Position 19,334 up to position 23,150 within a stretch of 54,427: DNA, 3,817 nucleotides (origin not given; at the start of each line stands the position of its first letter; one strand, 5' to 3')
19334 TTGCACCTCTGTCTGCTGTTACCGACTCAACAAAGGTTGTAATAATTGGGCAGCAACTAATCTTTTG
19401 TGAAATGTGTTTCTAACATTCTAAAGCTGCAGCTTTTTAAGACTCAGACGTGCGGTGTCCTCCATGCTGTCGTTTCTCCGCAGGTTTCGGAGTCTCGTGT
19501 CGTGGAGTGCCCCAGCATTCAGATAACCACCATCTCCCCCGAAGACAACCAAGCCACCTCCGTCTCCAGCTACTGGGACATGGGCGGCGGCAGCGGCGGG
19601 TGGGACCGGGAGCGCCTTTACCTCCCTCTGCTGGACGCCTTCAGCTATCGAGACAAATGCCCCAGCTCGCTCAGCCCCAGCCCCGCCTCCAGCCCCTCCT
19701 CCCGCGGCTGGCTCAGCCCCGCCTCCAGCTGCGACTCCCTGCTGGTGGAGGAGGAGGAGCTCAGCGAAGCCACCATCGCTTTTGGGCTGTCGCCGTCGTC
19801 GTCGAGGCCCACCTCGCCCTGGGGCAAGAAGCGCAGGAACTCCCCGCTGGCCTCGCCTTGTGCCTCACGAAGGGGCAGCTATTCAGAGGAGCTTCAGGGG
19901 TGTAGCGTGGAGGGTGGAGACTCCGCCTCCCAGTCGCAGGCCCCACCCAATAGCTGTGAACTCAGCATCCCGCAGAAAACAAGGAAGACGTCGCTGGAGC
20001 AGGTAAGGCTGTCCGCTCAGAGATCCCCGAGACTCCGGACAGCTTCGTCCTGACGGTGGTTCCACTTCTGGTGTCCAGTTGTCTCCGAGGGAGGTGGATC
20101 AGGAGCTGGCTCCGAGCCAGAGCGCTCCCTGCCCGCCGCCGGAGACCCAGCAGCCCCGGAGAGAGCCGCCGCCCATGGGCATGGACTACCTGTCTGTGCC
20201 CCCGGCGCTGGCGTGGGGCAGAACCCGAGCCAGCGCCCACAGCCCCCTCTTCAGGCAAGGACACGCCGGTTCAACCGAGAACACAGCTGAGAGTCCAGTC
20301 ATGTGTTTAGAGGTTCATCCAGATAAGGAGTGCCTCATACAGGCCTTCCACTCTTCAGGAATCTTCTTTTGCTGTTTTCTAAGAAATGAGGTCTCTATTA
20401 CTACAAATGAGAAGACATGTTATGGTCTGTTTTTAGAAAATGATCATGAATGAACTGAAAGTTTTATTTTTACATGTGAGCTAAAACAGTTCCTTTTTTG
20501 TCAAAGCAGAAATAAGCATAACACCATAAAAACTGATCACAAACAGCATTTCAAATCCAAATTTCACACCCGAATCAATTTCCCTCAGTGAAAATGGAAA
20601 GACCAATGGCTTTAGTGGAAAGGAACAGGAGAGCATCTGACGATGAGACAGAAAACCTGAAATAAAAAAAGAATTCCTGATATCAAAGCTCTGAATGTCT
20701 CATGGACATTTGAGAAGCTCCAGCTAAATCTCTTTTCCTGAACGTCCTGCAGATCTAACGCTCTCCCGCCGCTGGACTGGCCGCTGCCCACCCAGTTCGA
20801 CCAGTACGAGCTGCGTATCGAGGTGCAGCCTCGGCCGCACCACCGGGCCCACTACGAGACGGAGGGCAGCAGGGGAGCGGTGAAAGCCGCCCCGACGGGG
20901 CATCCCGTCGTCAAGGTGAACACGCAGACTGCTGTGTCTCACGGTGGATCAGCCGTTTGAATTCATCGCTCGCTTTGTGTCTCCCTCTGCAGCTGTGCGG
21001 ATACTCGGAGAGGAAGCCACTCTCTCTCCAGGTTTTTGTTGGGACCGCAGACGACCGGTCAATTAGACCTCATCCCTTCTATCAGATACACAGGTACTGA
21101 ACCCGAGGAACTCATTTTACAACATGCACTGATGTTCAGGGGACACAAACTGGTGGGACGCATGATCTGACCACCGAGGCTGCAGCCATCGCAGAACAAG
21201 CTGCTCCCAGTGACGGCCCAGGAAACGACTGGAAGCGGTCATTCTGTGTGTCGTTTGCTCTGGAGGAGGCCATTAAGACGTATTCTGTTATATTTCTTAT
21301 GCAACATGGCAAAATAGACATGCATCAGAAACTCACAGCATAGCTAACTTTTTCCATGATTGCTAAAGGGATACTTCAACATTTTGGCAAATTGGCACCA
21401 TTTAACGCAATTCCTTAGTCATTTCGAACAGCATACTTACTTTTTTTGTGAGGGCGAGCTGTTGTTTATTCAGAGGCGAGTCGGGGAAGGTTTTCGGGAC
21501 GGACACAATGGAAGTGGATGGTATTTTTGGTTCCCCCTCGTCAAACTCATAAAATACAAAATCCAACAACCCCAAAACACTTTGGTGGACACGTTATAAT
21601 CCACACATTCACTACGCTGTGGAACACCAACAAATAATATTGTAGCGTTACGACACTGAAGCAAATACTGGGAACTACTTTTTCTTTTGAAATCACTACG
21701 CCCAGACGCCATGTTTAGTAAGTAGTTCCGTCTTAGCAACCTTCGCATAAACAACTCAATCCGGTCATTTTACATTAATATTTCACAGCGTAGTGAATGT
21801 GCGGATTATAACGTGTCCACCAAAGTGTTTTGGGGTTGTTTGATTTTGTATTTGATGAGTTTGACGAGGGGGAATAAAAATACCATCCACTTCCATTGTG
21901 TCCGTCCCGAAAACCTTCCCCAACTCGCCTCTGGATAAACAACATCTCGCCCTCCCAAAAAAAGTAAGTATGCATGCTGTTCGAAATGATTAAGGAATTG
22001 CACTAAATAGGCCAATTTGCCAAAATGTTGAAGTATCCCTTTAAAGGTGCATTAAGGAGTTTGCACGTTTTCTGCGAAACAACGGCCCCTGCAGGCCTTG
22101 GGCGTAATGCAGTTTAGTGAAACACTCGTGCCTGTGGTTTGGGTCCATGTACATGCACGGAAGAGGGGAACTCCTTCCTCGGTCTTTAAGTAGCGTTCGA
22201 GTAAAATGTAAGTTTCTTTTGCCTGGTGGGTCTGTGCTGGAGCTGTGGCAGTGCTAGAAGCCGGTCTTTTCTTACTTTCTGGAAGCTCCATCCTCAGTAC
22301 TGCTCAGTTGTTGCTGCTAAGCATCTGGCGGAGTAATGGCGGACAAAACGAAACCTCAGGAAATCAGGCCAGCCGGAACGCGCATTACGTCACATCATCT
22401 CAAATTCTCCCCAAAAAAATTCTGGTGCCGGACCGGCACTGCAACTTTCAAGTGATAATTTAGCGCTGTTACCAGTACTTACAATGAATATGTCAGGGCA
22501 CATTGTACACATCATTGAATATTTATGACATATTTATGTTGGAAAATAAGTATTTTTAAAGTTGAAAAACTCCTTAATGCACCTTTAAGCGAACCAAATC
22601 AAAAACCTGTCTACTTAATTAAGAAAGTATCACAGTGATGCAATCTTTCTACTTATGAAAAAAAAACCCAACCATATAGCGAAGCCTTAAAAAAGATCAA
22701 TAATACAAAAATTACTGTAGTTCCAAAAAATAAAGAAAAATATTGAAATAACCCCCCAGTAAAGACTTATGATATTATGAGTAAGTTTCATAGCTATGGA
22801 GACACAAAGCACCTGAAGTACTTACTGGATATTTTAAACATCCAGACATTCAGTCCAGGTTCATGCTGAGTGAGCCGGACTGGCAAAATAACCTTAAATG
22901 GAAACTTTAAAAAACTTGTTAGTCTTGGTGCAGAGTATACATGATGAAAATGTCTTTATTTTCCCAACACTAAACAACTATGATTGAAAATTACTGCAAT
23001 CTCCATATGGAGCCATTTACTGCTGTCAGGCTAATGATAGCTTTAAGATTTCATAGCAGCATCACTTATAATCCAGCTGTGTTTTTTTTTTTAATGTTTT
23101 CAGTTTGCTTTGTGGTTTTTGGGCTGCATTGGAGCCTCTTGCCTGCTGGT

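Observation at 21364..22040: A perfect ~680 bp foldback element that could form a long hairpin RNA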

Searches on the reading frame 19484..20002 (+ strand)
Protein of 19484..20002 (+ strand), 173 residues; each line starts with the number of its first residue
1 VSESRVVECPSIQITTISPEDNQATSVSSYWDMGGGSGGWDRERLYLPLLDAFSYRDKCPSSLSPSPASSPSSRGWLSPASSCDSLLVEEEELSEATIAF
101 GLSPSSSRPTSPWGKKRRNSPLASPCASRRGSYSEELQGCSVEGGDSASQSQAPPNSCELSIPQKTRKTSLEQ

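Call 16: find_homologous_proteins(query=window:19484-20002:+, max_evalue=0.00001)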
Query seq(173 aa) (173 aa): 42 proteins with E <= 0.00001 among 247 candidates.
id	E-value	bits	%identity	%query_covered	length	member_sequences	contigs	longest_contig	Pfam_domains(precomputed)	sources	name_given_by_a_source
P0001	5.7e-87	308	86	100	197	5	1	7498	-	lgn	-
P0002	1.2e-84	301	81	100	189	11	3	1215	-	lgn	-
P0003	4.9e-84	299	85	97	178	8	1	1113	-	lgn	-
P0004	8.9e-84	298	85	97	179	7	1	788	-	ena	-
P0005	2.3e-83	297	85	97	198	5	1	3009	-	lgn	-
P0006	2.5e-83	297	84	100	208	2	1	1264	-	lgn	-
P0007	3.3e-83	296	83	100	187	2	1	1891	-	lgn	-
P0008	5.6e-83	295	84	97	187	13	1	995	-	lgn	-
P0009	6.7e-83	295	83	100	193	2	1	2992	-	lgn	-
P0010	1.7e-82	294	81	100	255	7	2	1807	-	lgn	-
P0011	5.3e-82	292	78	100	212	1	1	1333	-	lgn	-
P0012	5.8e-82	292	83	97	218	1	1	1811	-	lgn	-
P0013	1.2e-81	291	83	97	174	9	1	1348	-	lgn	-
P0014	5.3e-80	286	78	100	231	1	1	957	-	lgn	-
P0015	1.4e-78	281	82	97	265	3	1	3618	-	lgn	-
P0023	1.2e-69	252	89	79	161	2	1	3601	-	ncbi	-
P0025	3.8e-69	250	88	82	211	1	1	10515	-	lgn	-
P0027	8.2e-67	243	83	83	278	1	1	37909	-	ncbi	ncbi:hypothetical protein XENOCAPTIV_018787, partial [Xenoophorus captivus]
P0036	2.1e-56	209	74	82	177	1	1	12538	-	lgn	-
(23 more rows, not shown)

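Call 24: find_encoding_contigs(protein=P0001, flank=10000, max_places=4)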
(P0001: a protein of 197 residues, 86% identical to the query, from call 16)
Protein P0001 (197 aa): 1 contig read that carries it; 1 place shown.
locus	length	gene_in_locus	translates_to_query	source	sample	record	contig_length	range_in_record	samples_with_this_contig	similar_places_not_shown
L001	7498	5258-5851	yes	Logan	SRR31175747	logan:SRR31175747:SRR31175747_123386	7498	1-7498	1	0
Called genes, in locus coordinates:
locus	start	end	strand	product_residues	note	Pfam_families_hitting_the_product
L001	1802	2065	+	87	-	-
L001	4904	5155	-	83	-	-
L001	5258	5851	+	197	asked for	-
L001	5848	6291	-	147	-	-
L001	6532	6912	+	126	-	PF00554:RHD_DNA_bind (faint)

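Call 25: find_encoding_contigs(protein=P0025, flank=10000, max_places=4)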
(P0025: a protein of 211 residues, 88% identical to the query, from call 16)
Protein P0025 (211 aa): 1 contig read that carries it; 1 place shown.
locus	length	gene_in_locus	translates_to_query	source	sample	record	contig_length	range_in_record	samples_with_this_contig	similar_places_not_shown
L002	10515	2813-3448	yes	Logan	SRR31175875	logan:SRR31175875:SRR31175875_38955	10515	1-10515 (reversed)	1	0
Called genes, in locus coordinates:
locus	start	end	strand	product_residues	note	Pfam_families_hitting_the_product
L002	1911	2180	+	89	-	-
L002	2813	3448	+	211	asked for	-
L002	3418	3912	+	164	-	-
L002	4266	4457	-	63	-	-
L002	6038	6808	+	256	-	-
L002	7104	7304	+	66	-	-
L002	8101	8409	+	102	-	-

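Call 27: find_encoding_contigs(protein=P0023, flank=10000, max_places=3)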
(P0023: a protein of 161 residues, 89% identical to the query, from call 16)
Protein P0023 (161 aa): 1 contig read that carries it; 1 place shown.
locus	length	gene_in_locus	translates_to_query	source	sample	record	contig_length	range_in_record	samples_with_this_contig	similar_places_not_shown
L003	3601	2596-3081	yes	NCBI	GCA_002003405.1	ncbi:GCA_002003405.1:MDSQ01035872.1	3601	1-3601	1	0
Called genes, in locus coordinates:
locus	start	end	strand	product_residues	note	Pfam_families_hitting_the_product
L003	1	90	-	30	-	?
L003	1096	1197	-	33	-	-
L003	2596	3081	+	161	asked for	-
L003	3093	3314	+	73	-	-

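Call 28: find_encoding_contigs(protein=P0027, flank=10000, max_places=3)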
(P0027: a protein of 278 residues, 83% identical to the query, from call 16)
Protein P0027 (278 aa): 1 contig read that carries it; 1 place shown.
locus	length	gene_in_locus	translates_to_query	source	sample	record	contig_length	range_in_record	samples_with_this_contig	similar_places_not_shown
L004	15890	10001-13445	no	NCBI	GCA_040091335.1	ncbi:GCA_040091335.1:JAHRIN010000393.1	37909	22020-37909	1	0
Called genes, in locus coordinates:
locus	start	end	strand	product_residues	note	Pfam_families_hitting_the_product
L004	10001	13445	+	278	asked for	-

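Call 29: find_encoding_contigs(protein=P0036, flank=10000, max_places=3)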
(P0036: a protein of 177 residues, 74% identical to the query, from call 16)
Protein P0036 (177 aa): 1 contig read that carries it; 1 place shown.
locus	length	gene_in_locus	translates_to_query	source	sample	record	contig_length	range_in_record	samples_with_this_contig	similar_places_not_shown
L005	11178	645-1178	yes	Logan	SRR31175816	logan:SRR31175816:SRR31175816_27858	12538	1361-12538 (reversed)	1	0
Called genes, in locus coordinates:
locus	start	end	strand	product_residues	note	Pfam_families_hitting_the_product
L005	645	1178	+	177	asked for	-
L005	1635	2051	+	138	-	-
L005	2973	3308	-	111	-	-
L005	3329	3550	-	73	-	-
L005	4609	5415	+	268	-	-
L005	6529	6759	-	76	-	-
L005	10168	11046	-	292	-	PF01284:MARVEL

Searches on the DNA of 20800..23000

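Call 7: search_rna_families(source=window, start=20800, end=23000, threshold=evalue, max_evalue=1)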
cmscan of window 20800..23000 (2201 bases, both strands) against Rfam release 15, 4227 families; matches with E-value up to 1: 0.
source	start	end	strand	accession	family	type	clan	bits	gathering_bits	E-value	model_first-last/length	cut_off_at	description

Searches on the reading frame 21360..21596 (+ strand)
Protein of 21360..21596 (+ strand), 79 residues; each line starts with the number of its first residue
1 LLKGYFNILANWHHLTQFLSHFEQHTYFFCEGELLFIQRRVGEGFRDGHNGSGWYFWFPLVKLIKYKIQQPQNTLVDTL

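Call 13: find_homologous_proteins(query=window:21360-21596:+, max_evalue=0.001)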
Query seq(79 aa): no candidate shares three 5-residue words with the query. No homologue found.

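Call 39: search_protein_representatives(protein=window:21360-21596:+)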
Query: 79 residues. Proteins with E-value up to 0.001 (for the whole library): 0; up to 1e-10: 0; up to 1e-30: 0. The best 0 are listed.
